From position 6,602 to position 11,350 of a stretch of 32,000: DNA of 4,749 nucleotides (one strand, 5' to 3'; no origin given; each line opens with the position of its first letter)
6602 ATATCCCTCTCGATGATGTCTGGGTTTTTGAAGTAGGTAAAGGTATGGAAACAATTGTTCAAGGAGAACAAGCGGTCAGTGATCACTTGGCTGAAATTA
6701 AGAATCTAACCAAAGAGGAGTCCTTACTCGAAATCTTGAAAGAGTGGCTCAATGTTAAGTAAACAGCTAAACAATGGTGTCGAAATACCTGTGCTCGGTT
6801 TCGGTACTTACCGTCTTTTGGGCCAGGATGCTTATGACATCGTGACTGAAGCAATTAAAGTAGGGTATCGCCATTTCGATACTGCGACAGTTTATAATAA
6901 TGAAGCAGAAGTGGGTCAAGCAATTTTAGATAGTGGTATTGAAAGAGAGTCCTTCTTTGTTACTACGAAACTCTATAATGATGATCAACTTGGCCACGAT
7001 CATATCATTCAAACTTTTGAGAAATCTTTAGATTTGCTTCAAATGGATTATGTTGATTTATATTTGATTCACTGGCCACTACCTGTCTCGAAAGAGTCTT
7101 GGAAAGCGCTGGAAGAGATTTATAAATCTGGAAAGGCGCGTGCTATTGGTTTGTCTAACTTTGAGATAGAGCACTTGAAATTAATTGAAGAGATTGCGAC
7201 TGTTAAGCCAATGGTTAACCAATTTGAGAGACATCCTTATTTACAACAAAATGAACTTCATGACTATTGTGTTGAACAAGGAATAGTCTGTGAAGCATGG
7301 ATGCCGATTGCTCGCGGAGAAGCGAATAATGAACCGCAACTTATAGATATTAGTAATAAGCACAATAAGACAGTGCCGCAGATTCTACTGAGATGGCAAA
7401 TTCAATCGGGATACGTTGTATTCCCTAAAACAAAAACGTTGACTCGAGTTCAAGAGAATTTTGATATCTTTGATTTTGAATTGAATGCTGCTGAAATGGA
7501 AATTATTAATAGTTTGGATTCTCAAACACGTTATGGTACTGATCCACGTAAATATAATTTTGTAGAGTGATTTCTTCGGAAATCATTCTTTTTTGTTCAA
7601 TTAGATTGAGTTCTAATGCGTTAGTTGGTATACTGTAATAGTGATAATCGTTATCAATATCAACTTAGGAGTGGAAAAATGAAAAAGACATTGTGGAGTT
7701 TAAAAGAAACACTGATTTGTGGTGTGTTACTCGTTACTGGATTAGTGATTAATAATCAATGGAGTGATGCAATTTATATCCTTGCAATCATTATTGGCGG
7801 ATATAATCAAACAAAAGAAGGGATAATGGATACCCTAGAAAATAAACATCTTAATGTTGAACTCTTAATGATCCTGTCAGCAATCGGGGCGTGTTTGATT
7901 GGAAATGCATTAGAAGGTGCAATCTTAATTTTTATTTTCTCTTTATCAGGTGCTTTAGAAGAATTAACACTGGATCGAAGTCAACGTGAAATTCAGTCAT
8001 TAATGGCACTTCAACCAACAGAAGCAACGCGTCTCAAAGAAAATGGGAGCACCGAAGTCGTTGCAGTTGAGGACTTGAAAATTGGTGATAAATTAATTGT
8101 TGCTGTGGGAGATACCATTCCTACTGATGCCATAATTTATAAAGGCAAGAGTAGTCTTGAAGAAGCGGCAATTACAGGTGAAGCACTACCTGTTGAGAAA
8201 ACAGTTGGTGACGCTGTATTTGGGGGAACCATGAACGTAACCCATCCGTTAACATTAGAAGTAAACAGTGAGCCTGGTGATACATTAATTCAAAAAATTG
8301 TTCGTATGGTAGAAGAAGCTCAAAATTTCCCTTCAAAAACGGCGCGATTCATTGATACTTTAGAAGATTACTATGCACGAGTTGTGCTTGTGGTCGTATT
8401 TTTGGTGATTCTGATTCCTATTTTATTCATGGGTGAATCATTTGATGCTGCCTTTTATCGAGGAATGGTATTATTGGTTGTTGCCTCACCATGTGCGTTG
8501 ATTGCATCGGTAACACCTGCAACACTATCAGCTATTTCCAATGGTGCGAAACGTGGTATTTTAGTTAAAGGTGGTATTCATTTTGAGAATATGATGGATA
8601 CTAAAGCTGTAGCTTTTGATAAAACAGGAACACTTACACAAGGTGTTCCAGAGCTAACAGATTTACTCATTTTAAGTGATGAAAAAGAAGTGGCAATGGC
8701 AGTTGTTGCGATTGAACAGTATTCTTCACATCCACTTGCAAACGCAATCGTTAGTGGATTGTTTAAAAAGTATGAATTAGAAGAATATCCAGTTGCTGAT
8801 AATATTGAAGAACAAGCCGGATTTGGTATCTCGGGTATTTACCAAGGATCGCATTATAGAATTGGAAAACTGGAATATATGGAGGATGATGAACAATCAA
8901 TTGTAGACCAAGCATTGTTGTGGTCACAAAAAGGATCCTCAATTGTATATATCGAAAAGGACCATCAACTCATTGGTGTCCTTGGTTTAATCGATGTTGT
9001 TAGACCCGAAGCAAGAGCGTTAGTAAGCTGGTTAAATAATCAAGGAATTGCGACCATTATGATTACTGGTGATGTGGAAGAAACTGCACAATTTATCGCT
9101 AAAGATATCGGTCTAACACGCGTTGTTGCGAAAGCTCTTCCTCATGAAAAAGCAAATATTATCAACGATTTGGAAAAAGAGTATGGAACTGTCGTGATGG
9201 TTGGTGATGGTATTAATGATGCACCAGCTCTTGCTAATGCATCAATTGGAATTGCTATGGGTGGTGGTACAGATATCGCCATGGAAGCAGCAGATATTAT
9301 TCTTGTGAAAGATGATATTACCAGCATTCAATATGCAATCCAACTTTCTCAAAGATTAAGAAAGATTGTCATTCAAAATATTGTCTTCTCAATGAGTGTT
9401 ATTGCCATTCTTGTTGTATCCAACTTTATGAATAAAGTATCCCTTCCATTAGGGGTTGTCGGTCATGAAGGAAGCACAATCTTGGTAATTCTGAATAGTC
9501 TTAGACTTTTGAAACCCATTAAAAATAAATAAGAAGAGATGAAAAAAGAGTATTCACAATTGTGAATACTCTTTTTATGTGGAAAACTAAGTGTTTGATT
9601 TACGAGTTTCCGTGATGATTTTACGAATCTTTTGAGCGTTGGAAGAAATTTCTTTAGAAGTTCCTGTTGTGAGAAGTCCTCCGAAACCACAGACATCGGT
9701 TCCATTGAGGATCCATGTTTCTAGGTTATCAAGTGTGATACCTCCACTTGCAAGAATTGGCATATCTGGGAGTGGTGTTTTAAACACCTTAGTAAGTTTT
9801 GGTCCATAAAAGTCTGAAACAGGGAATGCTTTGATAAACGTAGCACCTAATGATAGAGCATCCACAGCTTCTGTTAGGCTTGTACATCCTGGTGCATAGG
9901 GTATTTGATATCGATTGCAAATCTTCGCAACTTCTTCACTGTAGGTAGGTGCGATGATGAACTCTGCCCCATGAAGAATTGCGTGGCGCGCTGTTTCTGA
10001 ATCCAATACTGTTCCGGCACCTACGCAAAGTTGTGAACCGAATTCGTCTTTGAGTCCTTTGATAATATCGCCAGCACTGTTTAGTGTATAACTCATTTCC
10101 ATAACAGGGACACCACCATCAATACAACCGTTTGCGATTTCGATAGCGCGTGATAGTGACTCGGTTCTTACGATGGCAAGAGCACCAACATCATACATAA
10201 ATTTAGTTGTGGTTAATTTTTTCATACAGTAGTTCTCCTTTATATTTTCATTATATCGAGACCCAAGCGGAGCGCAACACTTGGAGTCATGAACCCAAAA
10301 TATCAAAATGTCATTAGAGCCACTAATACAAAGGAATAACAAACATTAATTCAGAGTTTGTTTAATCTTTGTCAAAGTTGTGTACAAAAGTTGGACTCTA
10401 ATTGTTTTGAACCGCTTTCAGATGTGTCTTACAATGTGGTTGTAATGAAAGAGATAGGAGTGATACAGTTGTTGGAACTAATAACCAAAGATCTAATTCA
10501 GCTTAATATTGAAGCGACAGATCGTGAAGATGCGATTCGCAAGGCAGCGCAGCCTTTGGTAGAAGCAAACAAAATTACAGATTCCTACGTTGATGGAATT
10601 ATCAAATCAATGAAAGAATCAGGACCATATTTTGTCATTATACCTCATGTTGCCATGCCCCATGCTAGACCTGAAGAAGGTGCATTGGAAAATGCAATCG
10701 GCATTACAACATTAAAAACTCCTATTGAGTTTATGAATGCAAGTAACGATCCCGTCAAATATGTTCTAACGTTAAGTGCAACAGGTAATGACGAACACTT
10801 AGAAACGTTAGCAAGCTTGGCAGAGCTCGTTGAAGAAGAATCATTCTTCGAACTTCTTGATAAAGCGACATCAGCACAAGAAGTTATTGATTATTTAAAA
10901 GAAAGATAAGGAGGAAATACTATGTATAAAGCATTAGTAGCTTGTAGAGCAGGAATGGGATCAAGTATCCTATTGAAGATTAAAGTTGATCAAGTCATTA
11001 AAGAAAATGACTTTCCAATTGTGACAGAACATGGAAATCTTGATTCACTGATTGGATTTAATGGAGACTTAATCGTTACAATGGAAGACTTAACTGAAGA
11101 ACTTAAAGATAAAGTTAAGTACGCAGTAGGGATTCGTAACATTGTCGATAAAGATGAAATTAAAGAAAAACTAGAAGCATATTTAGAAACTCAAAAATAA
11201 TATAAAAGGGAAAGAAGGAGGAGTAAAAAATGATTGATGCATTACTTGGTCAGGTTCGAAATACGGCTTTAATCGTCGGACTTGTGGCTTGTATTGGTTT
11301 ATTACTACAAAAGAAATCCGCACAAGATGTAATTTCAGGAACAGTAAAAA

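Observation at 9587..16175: Ascorbate-family PTS plus CBS-less KpsF-like isomerase plus KDG-type aldolase: a minimal route for a phosphorylated 3-deoxy-ulosonic acid (KDO?) in an apparently LPS-less bacterium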

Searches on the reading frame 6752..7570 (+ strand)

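Call 29: search_protein_families(library=pfam, proteins=[window:6752-7570:+])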
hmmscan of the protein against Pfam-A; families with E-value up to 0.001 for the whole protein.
window:6752-7570:+ (272 aa): 1 family
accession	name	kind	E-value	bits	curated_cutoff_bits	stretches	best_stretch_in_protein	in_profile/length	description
PF00248.27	Aldo_ket_red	-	2.3e-50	171.8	24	1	15-256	2-290/291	Aldo/keto reductase family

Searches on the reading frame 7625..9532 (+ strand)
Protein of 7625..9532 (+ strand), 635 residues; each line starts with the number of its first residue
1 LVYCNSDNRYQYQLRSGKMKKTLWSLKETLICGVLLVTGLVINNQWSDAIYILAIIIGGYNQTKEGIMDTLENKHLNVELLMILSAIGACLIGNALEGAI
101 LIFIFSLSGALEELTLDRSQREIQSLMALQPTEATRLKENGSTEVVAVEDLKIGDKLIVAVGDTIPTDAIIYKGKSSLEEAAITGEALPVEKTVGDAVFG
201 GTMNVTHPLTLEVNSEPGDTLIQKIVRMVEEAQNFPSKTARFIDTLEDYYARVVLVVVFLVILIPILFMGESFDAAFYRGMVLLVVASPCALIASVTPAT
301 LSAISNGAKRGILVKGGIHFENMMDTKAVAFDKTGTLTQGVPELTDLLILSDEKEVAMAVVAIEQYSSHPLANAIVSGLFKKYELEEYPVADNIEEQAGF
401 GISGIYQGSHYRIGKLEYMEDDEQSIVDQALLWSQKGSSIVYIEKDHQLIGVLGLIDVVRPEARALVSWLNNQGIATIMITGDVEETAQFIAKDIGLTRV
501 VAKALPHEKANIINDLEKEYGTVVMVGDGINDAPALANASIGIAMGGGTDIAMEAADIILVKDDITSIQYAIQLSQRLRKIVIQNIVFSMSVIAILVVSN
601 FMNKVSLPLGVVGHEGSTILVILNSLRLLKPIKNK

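Call 29: search_protein_families(library=pfam, proteins=[window:7625-9532:+])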
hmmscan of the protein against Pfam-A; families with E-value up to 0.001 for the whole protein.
window:7625-9532:+ (635 aa): 4 families
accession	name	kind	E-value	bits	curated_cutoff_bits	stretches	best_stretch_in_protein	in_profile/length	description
PF00122.25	E1-E2_ATPase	-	1.4e-44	152.2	28.1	1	129-310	2-181/181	E1-E2 ATPase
PF00702.32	Hydrolase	-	2.3e-33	116.7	26.4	1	327-539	2-190/191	haloacid dehalogenase-like hydrolase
PF08282.18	Hydrolase_3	-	4.1e-05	23.9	20.9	1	513-572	196-255/255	haloacid dehalogenase-like hydrolase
PF12710.13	HAD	-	0.00025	21.9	27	0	457-536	84-188/189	haloacid dehalogenase-like hydrolase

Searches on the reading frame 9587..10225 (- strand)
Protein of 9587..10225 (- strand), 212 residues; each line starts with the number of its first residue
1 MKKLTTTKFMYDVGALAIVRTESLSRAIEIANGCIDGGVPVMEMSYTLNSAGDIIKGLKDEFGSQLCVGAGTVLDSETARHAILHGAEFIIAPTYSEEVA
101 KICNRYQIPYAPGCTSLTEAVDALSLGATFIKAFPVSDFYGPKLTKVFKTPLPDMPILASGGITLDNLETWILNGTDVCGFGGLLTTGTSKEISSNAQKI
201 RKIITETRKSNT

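Call 3: search_protein_families(library=pfam, proteins=[window:9587-10225:-])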
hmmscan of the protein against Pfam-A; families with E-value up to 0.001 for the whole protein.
window:9587-10225:- (212 aa): 1 family
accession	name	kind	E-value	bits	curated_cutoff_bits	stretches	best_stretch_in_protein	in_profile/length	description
PF01081.25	Aldolase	-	3.6e-30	105.3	27.8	1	15-189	10-183/196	KDPG and KHG aldolase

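Call 4: search_protein_families(library=ncbifam, proteins=[window:9587-10225:-])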
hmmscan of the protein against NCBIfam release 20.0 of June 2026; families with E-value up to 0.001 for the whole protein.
window:9587-10225:- (212 aa): 9 families
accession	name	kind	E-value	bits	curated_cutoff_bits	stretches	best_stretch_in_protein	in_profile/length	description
NF005119.0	PRK06552.1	subfamily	2.4e-59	200.4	238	1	1-197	1-202/213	bifunctional 2-keto-4-hydroxyglutarate aldolase/2-keto-3-deoxy-6-phosphogluconate aldolase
TIGR01182.1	eda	subfamily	6.1e-41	140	156.05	1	9-206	4-199/204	bifunctional 4-hydroxy-2-oxoglutarate aldolase/2-dehydro-3-deoxy-phosphogluconate aldolase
NF005499.0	PRK07114.1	equivalog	1.2e-37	129.8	275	1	2-206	5-212/223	bifunctional 4-hydroxy-2-oxoglutarate aldolase/2-dehydro-3-deoxy-phosphogluconate aldolase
NF005673.0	PRK07455.1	equivalog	1.9e-35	121.9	232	1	14-201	14-203/213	bifunctional 4-hydroxy-2-oxoglutarate aldolase/2-dehydro-3-deoxy-phosphogluconate aldolase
NF004325.0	PRK05718.1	subfamily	4.8e-29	101.2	241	1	4-187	6-187/213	keto-hydroxyglutarate-aldolase/keto-deoxy-phosphogluconate aldolase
NF006600.0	PRK09140.1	subfamily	9.5e-29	100.2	207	1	12-202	10-202/210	2-dehydro-3-deoxy-6-phosphogalactonate aldolase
NF041633.1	trifunc_aldol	exception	4.3e-21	75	700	1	13-208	9-221/580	KHG/KDPG aldolase/sugar kinase fusion protein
NF004673.0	PRK06015.1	equivalog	5.7e-19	68.8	320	1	18-186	20-186/212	2-dehydro-3-deoxy-phosphogluconate aldolase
NF005442.0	PRK07028.1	equivalog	0.00036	19.3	593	0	23-63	14-56/430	bifunctional hexulose-6-phosphate synthase/ribonuclease regulator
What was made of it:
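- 9587..10225 (-): KDPG/KHG-type (Eda family) class I pyruvate aldolase, 212 aa, transcribed divergently from the PTS operon. NCBIfam PRK06552 scores 200 bits, below its cut-off of 238 (calls 3, 4).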

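Call 93: search_solved_structures(query=window:9587-10225:-, max_evalue=1e-15, show_alignments=1)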
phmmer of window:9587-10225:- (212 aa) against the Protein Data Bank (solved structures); distinct sequences matched with E-value up to 1e-15: 35.
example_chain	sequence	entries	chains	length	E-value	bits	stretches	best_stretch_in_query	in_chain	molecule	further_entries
9dnd_C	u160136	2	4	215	7.3e-34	120.6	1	15-203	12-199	Pseudosymmetric protein nanocages GI4 C Chain | Pseudosymmetric protein nanocage GI9-F7 C chain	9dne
9ubr_A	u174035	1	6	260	5.4e-33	117.7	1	16-199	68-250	PrAC-5350A,2-dehydro-3-deoxyphosphogluconate aldolase/4-hydroxy-2-oxoglutarate aldolase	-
9ucl_A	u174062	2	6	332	8.5e-33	117.1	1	16-199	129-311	H3-PrAC-5350A,2-dehydro-3-deoxyphosphogluconate aldolase/4-hydroxy-2-oxoglutarate aldolase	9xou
9uaq_A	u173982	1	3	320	8.9e-33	117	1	16-199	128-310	H3-PrAC-5350A,2-dehydro-3-deoxyphosphogluconate aldolase/4-hydroxy-2-oxoglutarate aldolase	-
1wa3_A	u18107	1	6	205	1.3e-32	116.4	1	16-199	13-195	2-KETO-3-DEOXY-6-PHOSPHOGLUCONATE ALDOLASE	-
1vlw_A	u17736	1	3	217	1.6e-32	116.2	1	16-199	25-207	2-dehydro-3-deoxyphosphogluconate aldolase/4-hydroxy-2-oxoglutarate aldolase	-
6xh5_A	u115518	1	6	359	5.4e-32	114.5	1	11-199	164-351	helical fusion design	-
8tvb_A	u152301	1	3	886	1e-31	113.6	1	16-199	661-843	Fusion glycoprotein F0,2-dehydro-3-deoxyphosphogluconate aldolase/4-hydroxy-2-oxoglutarate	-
11kc_a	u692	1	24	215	1.8e-31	112.7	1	16-204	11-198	Designed nanoparticle O43-B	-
8ed3_A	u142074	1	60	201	2.6e-31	112.2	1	16-199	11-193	Designed I3-01 icosahedron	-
8e01_A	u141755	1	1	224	3.1e-31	112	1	16-199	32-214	2-dehydro-3-deoxyphosphogluconate aldolase/4-hydroxy-2-oxoglutarate aldolase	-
5kp9_B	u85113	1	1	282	5e-31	111.3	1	16-199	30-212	EPN-01*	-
8szz_I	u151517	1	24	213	6e-31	111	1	16-199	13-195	O32-ZL4 Component B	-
8a8n_A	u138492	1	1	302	6.1e-31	111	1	16-199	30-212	EPN-pX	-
8ejf_a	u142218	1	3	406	1.8e-30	109.5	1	16-200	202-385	Glycoprotein GP2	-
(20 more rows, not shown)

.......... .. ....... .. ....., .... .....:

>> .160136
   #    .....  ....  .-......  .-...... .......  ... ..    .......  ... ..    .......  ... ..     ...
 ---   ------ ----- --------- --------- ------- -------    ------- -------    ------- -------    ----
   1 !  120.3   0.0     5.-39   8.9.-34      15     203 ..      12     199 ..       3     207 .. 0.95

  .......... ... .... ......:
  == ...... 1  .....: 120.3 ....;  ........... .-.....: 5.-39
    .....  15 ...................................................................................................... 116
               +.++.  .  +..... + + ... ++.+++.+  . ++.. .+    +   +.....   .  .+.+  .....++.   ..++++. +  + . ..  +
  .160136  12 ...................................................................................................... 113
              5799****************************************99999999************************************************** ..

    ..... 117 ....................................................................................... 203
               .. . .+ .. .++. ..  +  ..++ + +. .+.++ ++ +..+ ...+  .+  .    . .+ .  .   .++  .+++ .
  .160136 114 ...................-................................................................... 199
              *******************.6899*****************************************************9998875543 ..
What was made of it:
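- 9587..10225 (-): The closest solved structure is the T. maritima KDPG aldolase 1wa3, with the catalytic Glu (MEMSYT) and Schiff-base Lys (IKAFP) aligned (call 93).
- On KDPG/KHG aldolase (Eda): Both residues align with the T. maritima KDPG aldolase (calls 3, 93).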

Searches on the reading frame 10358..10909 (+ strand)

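Call 3: search_protein_families(library=pfam, proteins=[window:10358-10909:+])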
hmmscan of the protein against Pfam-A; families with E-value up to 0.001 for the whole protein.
window:10358-10909:+ (183 aa): 1 family
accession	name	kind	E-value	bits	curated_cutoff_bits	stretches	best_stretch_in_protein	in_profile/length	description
PF00359.27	PTS_EIIA_2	-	8.5e-37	126.8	27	1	41-182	2-143/144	Phosphoenolpyruvate-dependent sugar phosphotransferase system, EIIA 2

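Call 4: search_protein_families(library=ncbifam, proteins=[window:10358-10909:+])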
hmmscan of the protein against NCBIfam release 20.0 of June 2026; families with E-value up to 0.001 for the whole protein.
window:10358-10909:+ (183 aa): 10 families
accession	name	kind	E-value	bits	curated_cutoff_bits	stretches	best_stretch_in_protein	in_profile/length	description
NF007694.0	PRK10372.1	equivalog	1.3e-27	96.9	187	1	43-181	9-148/154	PTS ascorbate transporter subunit IIA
NF007358.0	PRK09854.1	equivalog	5.4e-25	88.2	192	1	39-180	4-144/147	PTS mannitol transporter subunit IIA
NF008319.0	PRK11109.1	equivalog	1.1e-13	51.2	302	1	40-181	3-140/376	fused PTS fructose transporter subunit IIA/HPr protein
NF011663.0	PRK15083.1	subfamily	1.1e-13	50.1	589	1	42-182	497-636/639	PTS mannitol transporter subunit IICBA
TIGR00848.1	fruA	subfamily_domain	3.9e-13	49.4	103.5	1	41-165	1-127/129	fructose PTS transporter subunit IIA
NF007293.0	PRK09765.1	equivalog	7.5e-10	37.9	763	1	37-182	3-151/639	PTS 2-O-a-mannosyl-D-glycerate transporter subunit IIABC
NF010351.0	PRK13779.1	equivalog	4.5e-08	32.4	766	1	44-178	6-137/503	bifunctional PTS system fructose-specific transporter subunit IIA/HPr protein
TIGR01419.1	nitro_reg_IIA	equivalog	7.6e-07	29.1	138.7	1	97-179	61-142/145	PTS IIA-like nitrogen regulatory protein PtsN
NF007389.0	PRK09913.1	equivalog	7.2e-06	26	151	1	41-181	3-143/148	PTS fructose transporter subunit IIA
NF008145.0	PRK10896.1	equivalog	3.1e-05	23.8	221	1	96-179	67-152/161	PTS IIA-like nitrogen regulatory protein PtsN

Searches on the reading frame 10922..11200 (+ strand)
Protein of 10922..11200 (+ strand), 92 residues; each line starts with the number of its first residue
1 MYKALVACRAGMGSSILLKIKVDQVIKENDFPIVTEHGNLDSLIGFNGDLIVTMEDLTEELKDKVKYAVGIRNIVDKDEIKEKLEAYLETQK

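Call 3: search_protein_families(library=pfam, proteins=[window:10922-11200:+])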
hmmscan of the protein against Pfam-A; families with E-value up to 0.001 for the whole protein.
window:10922-11200:+ (92 aa): 1 family
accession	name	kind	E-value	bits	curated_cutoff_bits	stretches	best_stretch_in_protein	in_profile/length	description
PF02302.22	PTS_IIB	-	3.7e-12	47.1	23.6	1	3-85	1-89/90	PTS system, Lactose/Cellobiose specific IIB subunit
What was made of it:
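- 10922..11200 (+): PTS EIIB, 92 aa, with a Cys in the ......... motif. PF02302 scores E 3.7e-12 (call 3).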

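Call 4: search_protein_families(library=ncbifam, proteins=[window:10922-11200:+])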
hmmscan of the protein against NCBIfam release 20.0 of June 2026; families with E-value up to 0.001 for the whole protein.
window:10922-11200:+ (92 aa): 3 families
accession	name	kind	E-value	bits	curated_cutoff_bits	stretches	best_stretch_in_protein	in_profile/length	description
NF007094.0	PRK09548.1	equivalog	1.5e-12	46.7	687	1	2-90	503-594/598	PTS ascorbate-specific subunit IIBC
NF007586.0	PRK10222.1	equivalog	1.5e-06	28.1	138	1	4-84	5-88/101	PTS ascorbate transporter subunit IIB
NF011663.0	PRK15083.1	subfamily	9.4e-05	20.6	589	1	3-79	380-458/639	PTS mannitol transporter subunit IICBA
